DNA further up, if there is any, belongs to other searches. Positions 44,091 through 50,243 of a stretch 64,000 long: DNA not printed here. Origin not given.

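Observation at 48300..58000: Mosaic similarity between the HstK paralogues, and one PAS module shared by three proteins of the operon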

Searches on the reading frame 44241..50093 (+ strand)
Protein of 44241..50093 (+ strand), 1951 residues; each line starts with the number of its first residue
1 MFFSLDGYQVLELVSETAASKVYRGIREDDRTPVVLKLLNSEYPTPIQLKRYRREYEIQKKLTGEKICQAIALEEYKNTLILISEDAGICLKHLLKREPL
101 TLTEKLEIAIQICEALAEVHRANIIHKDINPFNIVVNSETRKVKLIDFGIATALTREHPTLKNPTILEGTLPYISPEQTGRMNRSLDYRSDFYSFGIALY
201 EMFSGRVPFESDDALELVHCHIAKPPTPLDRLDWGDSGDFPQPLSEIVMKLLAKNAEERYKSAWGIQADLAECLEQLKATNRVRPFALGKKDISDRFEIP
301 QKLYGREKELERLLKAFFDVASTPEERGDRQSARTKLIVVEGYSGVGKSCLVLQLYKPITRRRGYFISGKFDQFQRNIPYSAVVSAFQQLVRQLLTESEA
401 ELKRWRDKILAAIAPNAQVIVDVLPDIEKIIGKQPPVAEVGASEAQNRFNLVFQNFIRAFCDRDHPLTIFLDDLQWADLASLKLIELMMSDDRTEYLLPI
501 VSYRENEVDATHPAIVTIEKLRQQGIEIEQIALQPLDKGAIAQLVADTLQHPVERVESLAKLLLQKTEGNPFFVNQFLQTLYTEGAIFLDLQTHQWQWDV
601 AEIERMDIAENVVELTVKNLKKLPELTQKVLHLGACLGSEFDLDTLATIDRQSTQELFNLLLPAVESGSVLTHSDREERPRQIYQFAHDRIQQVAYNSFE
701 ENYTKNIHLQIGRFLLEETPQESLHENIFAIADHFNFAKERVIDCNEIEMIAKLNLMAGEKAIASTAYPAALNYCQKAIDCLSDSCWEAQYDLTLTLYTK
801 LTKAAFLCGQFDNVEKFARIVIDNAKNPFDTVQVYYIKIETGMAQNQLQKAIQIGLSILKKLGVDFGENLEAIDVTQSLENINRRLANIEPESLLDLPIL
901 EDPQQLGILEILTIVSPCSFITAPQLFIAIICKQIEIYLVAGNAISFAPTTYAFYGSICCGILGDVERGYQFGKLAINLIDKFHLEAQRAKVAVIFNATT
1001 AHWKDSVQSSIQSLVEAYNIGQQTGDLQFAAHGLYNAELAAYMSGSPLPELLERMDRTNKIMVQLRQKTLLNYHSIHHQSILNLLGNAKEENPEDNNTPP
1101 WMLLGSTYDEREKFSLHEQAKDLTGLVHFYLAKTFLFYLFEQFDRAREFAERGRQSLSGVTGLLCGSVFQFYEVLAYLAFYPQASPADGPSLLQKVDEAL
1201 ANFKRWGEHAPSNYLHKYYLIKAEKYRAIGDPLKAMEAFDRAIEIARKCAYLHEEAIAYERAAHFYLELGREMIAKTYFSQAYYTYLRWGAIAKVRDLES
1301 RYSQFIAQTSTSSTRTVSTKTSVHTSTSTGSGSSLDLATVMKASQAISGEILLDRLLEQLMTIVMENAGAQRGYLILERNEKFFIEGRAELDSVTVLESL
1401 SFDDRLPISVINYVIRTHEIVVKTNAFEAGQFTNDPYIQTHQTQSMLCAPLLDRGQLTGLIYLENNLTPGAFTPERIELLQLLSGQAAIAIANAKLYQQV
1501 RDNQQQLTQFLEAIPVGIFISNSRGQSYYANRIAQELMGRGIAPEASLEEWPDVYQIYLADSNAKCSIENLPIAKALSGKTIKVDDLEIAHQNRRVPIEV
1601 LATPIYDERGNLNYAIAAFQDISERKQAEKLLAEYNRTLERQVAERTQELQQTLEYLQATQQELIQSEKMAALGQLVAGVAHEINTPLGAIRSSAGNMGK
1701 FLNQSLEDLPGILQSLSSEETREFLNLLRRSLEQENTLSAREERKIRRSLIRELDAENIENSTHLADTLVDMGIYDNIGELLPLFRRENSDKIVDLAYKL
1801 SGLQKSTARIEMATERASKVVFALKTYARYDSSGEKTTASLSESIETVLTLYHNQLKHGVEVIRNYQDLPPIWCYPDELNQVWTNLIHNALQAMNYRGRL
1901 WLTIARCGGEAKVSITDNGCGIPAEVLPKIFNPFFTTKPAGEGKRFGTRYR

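Call 5: search_protein_families(library=pfam, proteins=[window:44241-50093:+], max_evalue=0.01)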
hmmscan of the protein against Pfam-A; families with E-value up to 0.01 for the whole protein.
window:44241-50093:+ (1951 aa): 17 families
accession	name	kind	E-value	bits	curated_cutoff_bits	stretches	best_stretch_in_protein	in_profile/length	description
PF00069.31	Pkinase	-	1.1e-36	127.1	31.7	1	10-261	3-253/263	Protein kinase domain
PF13191.12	AAA_16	-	5.3e-36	125.1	32.6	1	302-497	1-164/167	AAA ATPase domain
PF07714.23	PK_Tyr_Ser-Thr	-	1.4e-25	90.5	23.1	1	13-219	6-215/258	Protein tyrosine and serine/threonine kinase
PF01590.32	GAF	-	7.1e-18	65.9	22.4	1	1353-1491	2-133/133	GAF domain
PF02518.31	HATPase_c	-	3.4e-14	53.7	26.4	1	1876-1947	3-76/111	Histidine kinase-, DNA gyrase B-, and HSP90-like ATPase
PF13185.12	GAF_2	-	9.8e-12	45.7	28.6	1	1353-1492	4-136/136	GAF domain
PF13492.12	GAF_3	-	2.5e-09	38.1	27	1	1353-1493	2-129/129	GAF domain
PF00989.32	PAS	-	3.2e-06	27.6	22.6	1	1507-1622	3-113/113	PAS fold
PF17667.7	Pkinase_fungal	-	4.8e-06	26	24.1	1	75-179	263-365/387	Fungal protein kinase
PF00512.31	HisKA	-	9e-06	26.1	26.9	1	1673-1734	2-49/66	His Kinase A (phospho-acceptor) domain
PF13426.13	PAS_9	-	1.3e-05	25.8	27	1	1515-1624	1-103/103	PAS domain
PF08448.16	PAS_4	-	5.5e-05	23.8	23.1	1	1511-1627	1-110/110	PAS fold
PF16566.10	CREPT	-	0.00019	21.9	29.3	0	1624-1669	52-97/147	Cell-cycle alteration and expression-elevated protein in tumour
PF01163.29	RIO1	-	0.00054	20.1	22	1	54-157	57-157/187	RIO domain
PF06293.20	Kdo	-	0.00098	19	21.3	1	100-149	115-167/207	Lipopolysaccharide kinase (Kdo/WaaP) family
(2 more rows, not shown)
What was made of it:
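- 44241..50196 (+): hstK-type paralogue A (1984 aa when intact). As read in this window the frame stops at 50096. Pfam domains Pkinase, AAA_16, GAF, PAS, HisKA, HATPase_c (call 5).
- On HstK-type dual kinase (cbSTKIII): Pfam Pkinase E = 1e-36 (A) and 8e-35 (B) (call 5).
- Closest known: HstK / cbSTKIII 'dual protein kinases' of cyanobacteria. Same: N-terminal Ser/Thr kinase, GAF in between, C-terminal HisKA + HATPase (call 5).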

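Call 6: search_protein_families(library=ncbifam, proteins=[window:44241-50093:+], max_evalue=0.01)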
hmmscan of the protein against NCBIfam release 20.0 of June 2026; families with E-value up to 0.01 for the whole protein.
window:44241-50093:+ (1951 aa): 84 families (the best 25 are shown)
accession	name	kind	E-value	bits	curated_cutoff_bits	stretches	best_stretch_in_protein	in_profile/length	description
NF033483.0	PknB_PASTA_kin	equivalog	1.5e-51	176.1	450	1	8-282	9-277/563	Stk1 family PASTA domain-containing Ser/Thr kinase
TIGR03903.1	TOMM_kin_cyc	equivalog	1.8e-50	171.8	705.75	2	303-800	483-939/1267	TOMM system kinase/cyclase fusion protein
NF038348.1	T2SS_HK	subfamily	7.6e-41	140.2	450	2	1814-1947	408-540/574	histidine kinase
NF008468.0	PRK11360.1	equivalog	2.8e-40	138.3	646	2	1804-1943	431-573/616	two-component system sensor histidine kinase AtoS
NF047741.1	antiphage_MADS6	equivalog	2.6e-33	115.4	460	1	6-282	189-469/612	methylation-associated defense system protein kinase MAD6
NF052574.1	HisKinEspCMyxo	equivalog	3.2e-28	98.3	1200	2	1811-1947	464-604/785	serine histidine kinase EspC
NF007688.0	PRK10364.1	equivalog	1.3e-25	90.1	479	2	1837-1943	308-416/460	two-component system sensor histidine kinase ZraS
NF052427.1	StpK7MSMEG_1200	equivalog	4.6e-22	78.2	900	1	7-275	8-270/601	serine/threonine protein kinase StpK7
NF040750.1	tetrathio_HK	equivalog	1.7e-21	76.4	750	2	1805-1943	378-519/555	tetrathionate respiration histidine kinase TtrS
NF010411.0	PRK13837.1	equivalog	5.3e-21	74.3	647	2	1806-1943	488-640/828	two-component system VirA-like sensor kinase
NF052573.1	HisKinEspAMyxo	equivalog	3.7e-20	71.6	1400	1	1801-1947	426-578/755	serine histidine kinase EspA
NF047794.1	HisKinPtgB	equivalog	8.8e-20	70.5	1000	2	1807-1943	483-620/656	two-component system sensor histidine kinase PgtB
NF046044.1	PnpS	equivalog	1.4e-19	70.4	400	2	1834-1935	240-342/390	two-component system histidine kinase PnpS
NF053781.1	cdiGMPphdstlr2612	equivalog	2.1e-19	68.7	1600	1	1502-1656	12-165/1268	Tlr1612 family c-di-GMP phosphodiesterase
NF047497.1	HK_LIC_12097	equivalog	4.7e-18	65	500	2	1806-1947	190-334/367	LIC_12097 family sensor histidine kinase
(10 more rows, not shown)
